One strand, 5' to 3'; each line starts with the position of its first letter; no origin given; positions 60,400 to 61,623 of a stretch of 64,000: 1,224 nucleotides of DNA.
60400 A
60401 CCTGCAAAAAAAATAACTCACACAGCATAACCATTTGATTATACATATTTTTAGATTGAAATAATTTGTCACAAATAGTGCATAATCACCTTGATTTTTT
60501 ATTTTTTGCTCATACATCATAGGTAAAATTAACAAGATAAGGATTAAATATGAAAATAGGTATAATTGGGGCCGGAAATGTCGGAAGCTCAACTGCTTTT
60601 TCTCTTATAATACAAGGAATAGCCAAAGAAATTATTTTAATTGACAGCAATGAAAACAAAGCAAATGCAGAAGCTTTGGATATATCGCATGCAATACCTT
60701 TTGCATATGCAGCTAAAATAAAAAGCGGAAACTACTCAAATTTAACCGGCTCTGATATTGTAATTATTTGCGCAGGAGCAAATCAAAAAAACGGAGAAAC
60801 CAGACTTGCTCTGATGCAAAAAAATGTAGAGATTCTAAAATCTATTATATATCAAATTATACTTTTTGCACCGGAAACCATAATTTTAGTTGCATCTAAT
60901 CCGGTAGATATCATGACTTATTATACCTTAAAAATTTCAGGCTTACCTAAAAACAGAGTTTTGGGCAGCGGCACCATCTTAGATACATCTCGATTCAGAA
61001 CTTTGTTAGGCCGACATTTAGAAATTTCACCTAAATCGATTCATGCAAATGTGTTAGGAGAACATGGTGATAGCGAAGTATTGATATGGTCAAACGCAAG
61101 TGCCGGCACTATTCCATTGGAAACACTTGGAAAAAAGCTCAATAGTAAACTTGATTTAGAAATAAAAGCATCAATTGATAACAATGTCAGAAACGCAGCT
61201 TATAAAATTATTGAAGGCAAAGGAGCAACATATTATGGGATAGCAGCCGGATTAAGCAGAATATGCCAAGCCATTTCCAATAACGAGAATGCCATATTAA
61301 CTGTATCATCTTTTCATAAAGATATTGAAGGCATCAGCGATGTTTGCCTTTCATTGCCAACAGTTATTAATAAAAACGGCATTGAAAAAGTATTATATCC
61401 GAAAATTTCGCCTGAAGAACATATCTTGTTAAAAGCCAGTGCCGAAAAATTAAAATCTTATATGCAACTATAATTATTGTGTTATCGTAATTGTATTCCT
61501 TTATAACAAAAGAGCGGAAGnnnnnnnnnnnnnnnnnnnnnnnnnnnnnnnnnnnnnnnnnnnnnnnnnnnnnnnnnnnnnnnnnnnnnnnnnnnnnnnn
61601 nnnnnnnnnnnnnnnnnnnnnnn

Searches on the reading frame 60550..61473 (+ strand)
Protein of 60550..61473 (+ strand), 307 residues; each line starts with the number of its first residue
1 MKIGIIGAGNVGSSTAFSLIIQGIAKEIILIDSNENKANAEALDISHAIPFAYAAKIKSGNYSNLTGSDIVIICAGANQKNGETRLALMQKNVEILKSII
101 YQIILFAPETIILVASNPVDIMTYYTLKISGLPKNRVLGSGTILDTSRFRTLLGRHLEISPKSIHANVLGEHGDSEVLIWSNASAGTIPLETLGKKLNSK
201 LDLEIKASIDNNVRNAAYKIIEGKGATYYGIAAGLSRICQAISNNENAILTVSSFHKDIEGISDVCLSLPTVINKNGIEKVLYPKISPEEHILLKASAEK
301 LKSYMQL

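Call 73: search_protein_families(library=pfam, proteins=[window:60550-61473:+], max_evalue=0.001)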
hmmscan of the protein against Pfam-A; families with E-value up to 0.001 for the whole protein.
window:60550-61473:+ (307 aa): 5 families
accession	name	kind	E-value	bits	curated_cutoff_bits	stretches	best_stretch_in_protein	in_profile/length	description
PF00056.29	Ldh_1_N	-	6.2e-43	146.7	27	1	1-139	1-141/141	lactate/malate dehydrogenase, NAD binding domain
PF02866.23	Ldh_1_C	-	1.3e-33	116.8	22.6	1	142-305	1-167/174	lactate/malate dehydrogenase, alpha/beta C-terminal domain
PF03807.23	F420_oxidored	-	3.8e-06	27.9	21.6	1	2-75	1-67/94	NADP oxidoreductase coenzyme F420-dependent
PF03721.20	UDPG_MGDP_dh_N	-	0.00013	22.1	27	1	1-100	1-111/187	UDP-glucose/GDP-mannose dehydrogenase family, NAD binding domain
PF02254.24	TrkA_N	-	0.00021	22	23.8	1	4-100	2-93/116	TrkA-N domain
